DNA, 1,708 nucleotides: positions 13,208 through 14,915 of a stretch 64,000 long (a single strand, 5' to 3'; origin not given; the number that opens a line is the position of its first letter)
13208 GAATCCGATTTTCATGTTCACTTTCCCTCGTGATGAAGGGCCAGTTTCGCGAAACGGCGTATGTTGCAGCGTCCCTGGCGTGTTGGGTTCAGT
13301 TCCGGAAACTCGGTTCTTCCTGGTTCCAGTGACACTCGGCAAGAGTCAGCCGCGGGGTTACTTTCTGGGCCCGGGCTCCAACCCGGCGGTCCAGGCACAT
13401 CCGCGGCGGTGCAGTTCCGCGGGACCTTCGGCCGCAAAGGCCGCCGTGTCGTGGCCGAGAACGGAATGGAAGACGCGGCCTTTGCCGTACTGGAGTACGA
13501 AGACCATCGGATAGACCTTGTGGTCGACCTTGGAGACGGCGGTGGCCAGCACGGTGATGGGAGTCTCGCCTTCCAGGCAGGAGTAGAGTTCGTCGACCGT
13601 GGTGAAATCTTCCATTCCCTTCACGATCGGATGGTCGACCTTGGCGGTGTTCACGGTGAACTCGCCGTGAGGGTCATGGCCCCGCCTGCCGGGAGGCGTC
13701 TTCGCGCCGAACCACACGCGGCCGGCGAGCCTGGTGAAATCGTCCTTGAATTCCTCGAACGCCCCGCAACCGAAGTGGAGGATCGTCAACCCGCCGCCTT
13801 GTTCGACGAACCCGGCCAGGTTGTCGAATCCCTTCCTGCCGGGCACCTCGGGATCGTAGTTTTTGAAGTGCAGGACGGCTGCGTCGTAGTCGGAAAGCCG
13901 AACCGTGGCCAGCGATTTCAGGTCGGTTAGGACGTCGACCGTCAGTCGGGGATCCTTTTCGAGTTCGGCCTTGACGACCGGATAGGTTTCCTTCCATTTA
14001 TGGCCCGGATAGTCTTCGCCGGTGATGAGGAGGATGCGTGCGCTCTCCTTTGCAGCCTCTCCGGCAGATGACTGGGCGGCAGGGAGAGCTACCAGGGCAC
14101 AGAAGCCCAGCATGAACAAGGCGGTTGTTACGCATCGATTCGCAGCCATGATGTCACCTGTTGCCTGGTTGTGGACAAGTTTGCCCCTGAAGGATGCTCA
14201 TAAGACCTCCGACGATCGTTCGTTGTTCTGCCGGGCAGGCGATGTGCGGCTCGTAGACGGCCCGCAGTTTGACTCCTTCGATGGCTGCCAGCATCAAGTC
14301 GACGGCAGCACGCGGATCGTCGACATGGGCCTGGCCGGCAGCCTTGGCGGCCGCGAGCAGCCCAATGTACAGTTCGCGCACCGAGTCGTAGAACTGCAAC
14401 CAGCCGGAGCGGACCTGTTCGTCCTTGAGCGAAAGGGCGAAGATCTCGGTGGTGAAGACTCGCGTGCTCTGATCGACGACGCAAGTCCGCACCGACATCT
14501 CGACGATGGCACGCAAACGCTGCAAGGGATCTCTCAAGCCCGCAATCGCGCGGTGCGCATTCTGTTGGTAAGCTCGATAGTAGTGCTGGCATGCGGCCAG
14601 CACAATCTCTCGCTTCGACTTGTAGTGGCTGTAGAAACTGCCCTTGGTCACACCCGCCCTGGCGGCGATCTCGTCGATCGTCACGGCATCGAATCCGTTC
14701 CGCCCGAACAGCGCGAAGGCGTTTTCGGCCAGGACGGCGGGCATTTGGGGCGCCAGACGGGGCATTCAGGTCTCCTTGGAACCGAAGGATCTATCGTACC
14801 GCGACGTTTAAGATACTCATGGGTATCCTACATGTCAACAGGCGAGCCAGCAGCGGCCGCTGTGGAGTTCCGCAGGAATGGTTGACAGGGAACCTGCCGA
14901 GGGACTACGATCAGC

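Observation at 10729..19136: Envelope-targeted oxidative sugar toolkit under TetR control, in the style of the oxidative 3-keto-glycoside cleavage route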

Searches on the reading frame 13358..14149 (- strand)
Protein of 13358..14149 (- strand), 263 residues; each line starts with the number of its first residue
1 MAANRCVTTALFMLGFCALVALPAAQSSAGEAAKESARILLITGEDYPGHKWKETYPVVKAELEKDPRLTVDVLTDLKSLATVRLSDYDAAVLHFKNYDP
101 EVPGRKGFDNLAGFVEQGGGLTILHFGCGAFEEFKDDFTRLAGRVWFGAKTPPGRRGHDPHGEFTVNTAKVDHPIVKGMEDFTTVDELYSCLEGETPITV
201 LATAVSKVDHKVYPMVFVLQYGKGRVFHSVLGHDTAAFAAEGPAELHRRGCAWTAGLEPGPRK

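Call 4: search_protein_families(library=pfam, proteins=[window:13358-14149:-], max_evalue=0.001)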
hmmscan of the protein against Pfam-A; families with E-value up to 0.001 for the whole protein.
window:13358-14149:- (263 aa): 1 family
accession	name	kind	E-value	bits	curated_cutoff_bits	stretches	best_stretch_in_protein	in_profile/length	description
PF06283.17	ThuA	-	4.2e-25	89.7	33.4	1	38-254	1-209/209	Trehalose utilisation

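Call 11: search_protein_families(library=ncbifam, proteins=[window:13358-14149:-], max_evalue=0.001)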
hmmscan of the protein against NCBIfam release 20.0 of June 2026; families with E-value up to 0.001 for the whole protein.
window:13358-14149:- (263 aa): 0 families

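Call 62: search_solved_structures(query=window:13358-14149:-, max_evalue=0.01)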
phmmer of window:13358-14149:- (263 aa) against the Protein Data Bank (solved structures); distinct sequences matched with E-value up to 0.01: 1.
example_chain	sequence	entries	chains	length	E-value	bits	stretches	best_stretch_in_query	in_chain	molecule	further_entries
4e5v_A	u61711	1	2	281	3.6e-14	56.2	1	37-253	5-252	Putative thua-like protein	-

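Call 93: search_dna_similar(query=window:13358-14038:-, collection=plasmids, mode=protein, max_evalue=0.00001, max_rows=25)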
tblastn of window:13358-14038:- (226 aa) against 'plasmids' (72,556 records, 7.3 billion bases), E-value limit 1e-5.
Records with a match: 88; places in all: 97; records where one place covers at least 80% of the query: 60.
Best place of each record, by identity: <60% 88.
By first word of the organism name: Rhizobium 17; Phaeobacter 12; Sinorhizobium 10; Novosphingobium 8; Haloarcula 3; Halomontanus 3; Haloterrigena 2; Haladaptatus 2; Croceicoccus 2; Arthrobacter 2; and 24 more.
By predicted mobility (MOB-suite, as given by PLSDB): non-mobilizable 77; conjugative 10; mobilizable 1.
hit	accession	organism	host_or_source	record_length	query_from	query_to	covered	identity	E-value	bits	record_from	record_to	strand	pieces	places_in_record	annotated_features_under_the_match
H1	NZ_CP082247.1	Natrinema sp. SYSU A 869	cell culture,salt lake sediment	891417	1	218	96%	31.6%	6e-13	74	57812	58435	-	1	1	ThuA domain-containing protein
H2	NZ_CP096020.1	Halocatena salina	cell culture,sediment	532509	4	224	98%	30.6%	2e-11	70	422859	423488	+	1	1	ThuA domain-containing protein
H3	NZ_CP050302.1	Phyllobacterium sp. 628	Oxytropis pumilio,cell culture,root ...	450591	1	218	96%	30.7%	8e-11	68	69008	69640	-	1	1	ThuA domain-containing protein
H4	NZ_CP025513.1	Neorhizobium sp. SOG26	Oryza glumipatula,Whole ...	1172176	1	218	96%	30.7%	1e-10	68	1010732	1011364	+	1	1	none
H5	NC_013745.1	Haloterrigena turkmenica DSM 5511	-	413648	1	223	99%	29.8%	5e-13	75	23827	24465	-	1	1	ThuA domain-containing protein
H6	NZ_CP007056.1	Halostagnicola larsenii XH-48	-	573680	3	218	96%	30.5%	3e-12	72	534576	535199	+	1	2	ThuA domain-containing protein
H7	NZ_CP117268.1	Rhizobium rhododendri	Rhododendron sp.,pure bacterial ...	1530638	1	218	96%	30.1%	8e-12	71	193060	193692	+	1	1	record has no annotation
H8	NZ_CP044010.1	Rhizobium sp. BG6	Prosopis cineraria,pure bacterial ...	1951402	1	218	96%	30.1%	4e-11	69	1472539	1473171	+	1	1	none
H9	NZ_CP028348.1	Novosphingobium sp. THN1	cell culture,surface water of Lake Taihu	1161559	1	218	93%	31.1%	3e-13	99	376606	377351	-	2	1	record has no annotation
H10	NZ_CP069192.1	Haloterrigena salifodinae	Salt Microbe,Salt Mine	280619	1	223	99%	29.2%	9e-11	68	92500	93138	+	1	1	ThuA domain-containing protein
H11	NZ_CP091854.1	Terrarubrum flagellatum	cell culture,forest soil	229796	4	218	95%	30.2%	3e-11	69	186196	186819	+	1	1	ThuA domain-containing protein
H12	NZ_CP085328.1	Haladaptatus salinisoli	cell culture,saline soil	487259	4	223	97%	29.5%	1e-8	62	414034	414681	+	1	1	ThuA domain-containing protein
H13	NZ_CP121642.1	Rhizobium sp. CC1099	Onobrychis viciifolia,cell culture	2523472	1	226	100%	28.6%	1e-12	73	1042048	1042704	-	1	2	none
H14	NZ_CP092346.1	Rhizobium gallicum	Phaseolus vulgaris,Cell culture,nodule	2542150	1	226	100%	28.6%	2e-12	73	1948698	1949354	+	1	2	none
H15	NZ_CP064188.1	Rhizobium sp. 007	Onobrychis viciifolia,cell culture,root ...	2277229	1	226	100%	28.6%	2e-12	73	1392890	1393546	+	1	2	none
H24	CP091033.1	Sinorhizobium sp. B11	soybean,TY,soil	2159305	1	225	100%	28.1%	3e-10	66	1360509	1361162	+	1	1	ThuA domain-containing protein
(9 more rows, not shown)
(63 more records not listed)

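Call 94: get_annotated_region(hit=H24, flank=6000)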
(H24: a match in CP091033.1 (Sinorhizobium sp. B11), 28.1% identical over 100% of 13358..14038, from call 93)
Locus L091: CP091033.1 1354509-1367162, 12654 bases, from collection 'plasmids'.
description: Sinorhizobium sp. B11 plasmid p1, complete sequence
organism: Sinorhizobium sp. B11 (NCBI taxid 2904803)
taxonomy: Bacteria; Pseudomonadota; Alphaproteobacteria; Hyphomicrobiales; Rhizobiaceae; Sinorhizobium; Sinorhizobium sp. B11
host: -; source: soybean,TY,soil; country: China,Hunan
typing (MOB-suite, as given by PLSDB): non-mobilizable; mating-pair formation MPF_T
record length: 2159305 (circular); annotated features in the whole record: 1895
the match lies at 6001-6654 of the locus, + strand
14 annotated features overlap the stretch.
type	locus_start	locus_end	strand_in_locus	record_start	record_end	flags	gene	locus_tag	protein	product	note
CDS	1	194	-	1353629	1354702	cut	ugpC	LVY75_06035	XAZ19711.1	sn-glycerol-3-phosphate ABC transporter ATP-binding protein UgpC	-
CDS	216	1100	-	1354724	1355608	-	-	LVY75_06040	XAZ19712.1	carbohydrate ABC transporter permease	-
CDS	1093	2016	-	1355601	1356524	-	-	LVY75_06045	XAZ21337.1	sugar ABC transporter permease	-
CDS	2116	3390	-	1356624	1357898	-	-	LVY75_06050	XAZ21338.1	extracellular solute-binding protein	-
CDS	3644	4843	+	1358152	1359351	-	-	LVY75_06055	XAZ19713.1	ROK family transcriptional regulator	-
CDS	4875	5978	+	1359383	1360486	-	-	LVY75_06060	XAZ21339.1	Gfo/Idh/MocA family oxidoreductase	-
CDS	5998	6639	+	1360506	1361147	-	-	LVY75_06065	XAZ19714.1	ThuA domain-containing protein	-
CDS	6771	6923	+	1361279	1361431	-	-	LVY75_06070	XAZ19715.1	hypothetical protein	-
CDS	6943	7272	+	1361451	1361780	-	-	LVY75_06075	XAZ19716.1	hypothetical protein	-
CDS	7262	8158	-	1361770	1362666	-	-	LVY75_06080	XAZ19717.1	LysR family transcriptional regulator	-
CDS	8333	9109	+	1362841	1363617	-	-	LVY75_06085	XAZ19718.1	class I SAM-dependent methyltransferase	-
CDS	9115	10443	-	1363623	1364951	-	-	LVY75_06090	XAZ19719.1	LLM class flavin-dependent oxidoreductase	-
CDS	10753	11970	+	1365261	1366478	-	-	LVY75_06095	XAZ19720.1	SfnB family sulfur acquisition oxidoreductase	-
CDS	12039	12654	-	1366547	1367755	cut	-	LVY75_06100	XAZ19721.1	acyl-CoA dehydrogenase family protein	-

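Call 95: search_dna_similar(query=window:13358-14038:-, collection=plasmids, mode=protein, max_evalue=0.001, max_rows=60, rows=spread)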
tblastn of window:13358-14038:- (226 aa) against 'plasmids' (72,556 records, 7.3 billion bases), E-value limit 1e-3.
Records with a match: 111; places in all: 128; records where one place covers at least 80% of the query: 68.
Best place of each record, by identity: <60% 111.
By first word of the organism name: Rhizobium 20; Phaeobacter 12; Novosphingobium 11; Sinorhizobium 10; Haloferax 4; Haloarcula 3; Halomontanus 3; Streptomyces 3; Haloterrigena 2; Haladaptatus 2; and 34 more.
By predicted mobility (MOB-suite, as given by PLSDB): non-mobilizable 94; conjugative 14; mobilizable 3.
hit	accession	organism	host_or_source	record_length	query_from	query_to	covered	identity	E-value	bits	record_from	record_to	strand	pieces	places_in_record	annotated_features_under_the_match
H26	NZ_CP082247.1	Natrinema sp. SYSU A 869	cell culture,salt lake sediment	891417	1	218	96%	31.6%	6e-13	74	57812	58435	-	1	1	ThuA domain-containing protein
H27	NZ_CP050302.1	Phyllobacterium sp. 628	Oxytropis pumilio,cell culture,root ...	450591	1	218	96%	30.7%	8e-11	68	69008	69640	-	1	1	ThuA domain-containing protein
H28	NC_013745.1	Haloterrigena turkmenica DSM 5511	-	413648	1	223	99%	29.8%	5e-13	75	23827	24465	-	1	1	ThuA domain-containing protein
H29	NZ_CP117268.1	Rhizobium rhododendri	Rhododendron sp.,pure bacterial ...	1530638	1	218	96%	30.1%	8e-12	71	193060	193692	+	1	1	record has no annotation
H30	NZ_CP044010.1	Rhizobium sp. BG6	Prosopis cineraria,pure bacterial ...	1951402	1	218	96%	30.1%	4e-11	69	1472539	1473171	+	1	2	none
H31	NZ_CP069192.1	Haloterrigena salifodinae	Salt Microbe,Salt Mine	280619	1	223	99%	29.2%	9e-11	68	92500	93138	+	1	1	ThuA domain-containing protein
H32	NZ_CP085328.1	Haladaptatus salinisoli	cell culture,saline soil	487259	4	223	97%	29.5%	1e-8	62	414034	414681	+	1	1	ThuA domain-containing protein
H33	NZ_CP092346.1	Rhizobium gallicum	Phaseolus vulgaris,Cell culture,nodule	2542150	1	226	100%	28.6%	2e-12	73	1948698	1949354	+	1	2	none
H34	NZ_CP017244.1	Rhizobium etli 8C-3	Phaseolus vulgaris,cell culture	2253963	1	218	96%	29.6%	3e-13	76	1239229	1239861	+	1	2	record has no annotation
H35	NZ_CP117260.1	Rhizobium tumorigenes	Rubus sp.,pure bacterial culture,Aerial ...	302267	1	218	96%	29.6%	1e-10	68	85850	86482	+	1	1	ThuA domain-containing protein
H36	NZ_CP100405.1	Haloarcula marina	cell culture,sediment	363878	2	218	96%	29.8%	3e-14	78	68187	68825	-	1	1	ThuA domain-containing protein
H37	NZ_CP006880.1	Rhizobium gallicum bv. gallicum R602sp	Phaseolus vulgaris,whole ...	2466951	1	226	100%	28.2%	3e-12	72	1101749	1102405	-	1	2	record has no annotation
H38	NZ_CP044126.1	Rhizobium sp. BG4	Prosopis cineraria,pure bacterial ...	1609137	1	218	96%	29.2%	1e-11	71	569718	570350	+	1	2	record has no annotation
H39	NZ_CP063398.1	Rhizobium sp. SL42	Amphicarpaea bracteata,Whole ...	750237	1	218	96%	28.9%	1e-10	67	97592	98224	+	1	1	ThuA domain-containing protein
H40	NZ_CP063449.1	Novosphingobium sp. ES2-1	mixed culture,activated sludge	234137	1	224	99%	28.0%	3e-6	54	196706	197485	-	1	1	ThuA domain-containing protein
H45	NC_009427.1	Novosphingobium aromaticivorans DSM 12444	-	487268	1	218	96%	28.4%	3e-15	81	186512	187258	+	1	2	ThuA domain-containing protein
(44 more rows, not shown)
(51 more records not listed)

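Call 96: get_annotated_region(hit=H45, flank=6000)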
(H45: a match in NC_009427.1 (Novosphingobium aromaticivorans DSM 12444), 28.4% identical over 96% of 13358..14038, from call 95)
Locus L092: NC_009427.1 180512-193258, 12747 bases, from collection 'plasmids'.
description: Novosphingobium aromaticivorans DSM 12444 plasmid pNL2, complete sequence
organism: Novosphingobium aromaticivorans DSM 12444 (NCBI taxid 279238)
taxonomy: Bacteria; Pseudomonadota; Alphaproteobacteria; Sphingomonadales; Sphingomonadaceae; Novosphingobium; Novosphingobium aromaticivorans; Novosphingobium aromaticivorans DSM 12444
host: -; source: -; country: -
typing (MOB-suite, as given by PLSDB): non-mobilizable; replicon rep_cluster_531,rep_cluster_545
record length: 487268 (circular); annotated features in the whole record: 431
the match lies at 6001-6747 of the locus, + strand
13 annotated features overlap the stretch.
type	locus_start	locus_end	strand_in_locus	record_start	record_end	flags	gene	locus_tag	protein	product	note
CDS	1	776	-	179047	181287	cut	-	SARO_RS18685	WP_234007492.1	TonB-dependent receptor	GO:0015891 - siderophore transport [Evidence IEA]; GO:0055085 - transmembrane transport [Evidence IEA]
CDS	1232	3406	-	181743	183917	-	-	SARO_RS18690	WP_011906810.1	catalase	-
CDS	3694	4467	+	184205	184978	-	-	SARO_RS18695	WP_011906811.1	TIM barrel protein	-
CDS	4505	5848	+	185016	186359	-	-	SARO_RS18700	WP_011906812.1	glycoside-pentoside-hexuronide (GPH):cation symporter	GO:0008643 - carbohydrate transport [Evidence IEA]; GO:0006812 - monoatomic cation transport [Evidence IEA]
CDS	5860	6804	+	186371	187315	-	-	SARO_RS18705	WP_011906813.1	ThuA domain-containing protein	-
CDS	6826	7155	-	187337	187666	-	-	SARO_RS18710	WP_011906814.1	type II toxin-antitoxin system RelE/ParE family toxin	GO:0030541 - plasmid partitioning [Evidence IEA]; GO:0051290 - protein heterotetramerization [Evidence IEA]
CDS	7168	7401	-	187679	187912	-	-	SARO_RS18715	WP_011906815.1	type II toxin-antitoxin system ParD family antitoxin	GO:0051983 - regulation of chromosome segregation [Evidence IEA]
CDS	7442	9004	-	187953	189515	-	-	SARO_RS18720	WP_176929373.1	carboxylesterase family protein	-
CDS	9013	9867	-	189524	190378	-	-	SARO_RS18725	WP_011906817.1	nuclear transport factor 2 family protein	-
CDS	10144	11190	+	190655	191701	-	-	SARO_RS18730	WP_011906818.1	TIM barrel protein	-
CDS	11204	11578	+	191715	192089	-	-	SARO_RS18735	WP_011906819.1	DUF6379 domain-containing protein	-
CDS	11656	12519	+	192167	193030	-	-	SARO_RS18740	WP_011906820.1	DUF1080 domain-containing protein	-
CDS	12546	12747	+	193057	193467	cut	-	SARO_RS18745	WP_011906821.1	GFA family protein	-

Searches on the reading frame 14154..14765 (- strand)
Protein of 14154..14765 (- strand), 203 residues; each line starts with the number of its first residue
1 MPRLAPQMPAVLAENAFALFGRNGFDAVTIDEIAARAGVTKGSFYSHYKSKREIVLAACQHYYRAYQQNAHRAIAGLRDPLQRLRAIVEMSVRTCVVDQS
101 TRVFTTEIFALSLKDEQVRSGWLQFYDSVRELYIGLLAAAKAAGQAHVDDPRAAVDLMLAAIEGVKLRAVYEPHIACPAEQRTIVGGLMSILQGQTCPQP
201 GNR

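Call 4: search_protein_families(library=pfam, proteins=[window:14154-14765:-], max_evalue=0.001)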
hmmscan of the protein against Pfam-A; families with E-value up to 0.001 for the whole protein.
window:14154-14765:- (203 aa): 3 families
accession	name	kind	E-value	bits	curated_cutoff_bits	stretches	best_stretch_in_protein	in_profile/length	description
PF00440.29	TetR_N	-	3.2e-16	59.3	24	1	15-58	4-47/47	Bacterial regulatory proteins, tetR family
PF13977.11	TetR_C_6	-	4e-08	33.9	27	1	80-185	1-106/115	BetI-type transcriptional repressor, C-terminal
PF17932.6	TetR_C_24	-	3.2e-05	24.6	26.4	1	79-165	3-87/114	Tetracyclin repressor-like, C-terminal domain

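Call 11: search_protein_families(library=ncbifam, proteins=[window:14154-14765:-], max_evalue=0.001)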
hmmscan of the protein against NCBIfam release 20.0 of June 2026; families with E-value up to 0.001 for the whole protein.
window:14154-14765:- (203 aa): 20 families
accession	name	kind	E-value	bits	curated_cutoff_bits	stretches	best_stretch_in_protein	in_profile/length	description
NF041196.1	ScbR_bind_reg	equivalog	7.6e-17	62.1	150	1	13-168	12-164/191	ScbR family autoregulator-binding transcription factor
TIGR03384.1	betaine_BetI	equivalog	5.9e-13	48.9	201.3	1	12-120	13-121/189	choline-binding transcriptional repressor BetI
NF001978.0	PRK00767.1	equivalog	1.7e-11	44.3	118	1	14-172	16-170/197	transcriptional regulator BetI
NF053731.1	TransRegFasRMycb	equivalog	7.8e-11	42.1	330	1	12-92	16-96/199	HTH-type transcriptional activator FasR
TIGR03968.1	mycofact_TetR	equivalog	2.2e-10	40.4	224.9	1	11-159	13-156/190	mycofactocin system transcriptional regulator MftR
NF000040.3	Tn10_TetC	equivalog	2.1e-09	37.9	425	1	12-61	18-66/197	tetracyline resistance-associated transcriptional repressor TetC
NF051457.1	acryl_TF_AcuR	equivalog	2.7e-09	36.6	247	1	12-92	22-103/204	acrylate utilization transcriptional regulator AcuR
NF058643.1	TranRegCurRPseudo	equivalog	8.3e-09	35.4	300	1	16-75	16-75/193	TetR family transcriptional repressor CurR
NF007949.0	PRK10668.1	equivalog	5e-08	32.7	271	1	14-109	18-114/216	multidrug efflux transporter transcriptional repressor AcrR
NF050111.1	TransRegSACE7040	equivalog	7.2e-08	32.6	250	1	13-108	7-103/186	SACE_7040 family transcriptional regulator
NF051852.1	efflux_TF_MtrR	exception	1.1e-07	31.9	280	1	12-76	15-79/205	multidrug efflux system transcriptional repressor MtrR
NF033703.1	transcr_KstR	equivalog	1.9e-07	30.9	280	1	15-95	15-95/185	cholesterol catabolism transcriptional regulator KstR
NF053878.1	FATransRegFadRBac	equivalog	2e-07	31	200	1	14-105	10-101/190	fatty acid metabolism transcriptional regulator FadR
NF007430.0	PRK09975.1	equivalog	1.4e-06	27.6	274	1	12-87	16-92/220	acrEF/envCD operon transcriptional regulator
NF037937.1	septum_RefZ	equivalog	1.2e-05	25.3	180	1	14-87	6-81/195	forespore capture DNA-binding protein RefZ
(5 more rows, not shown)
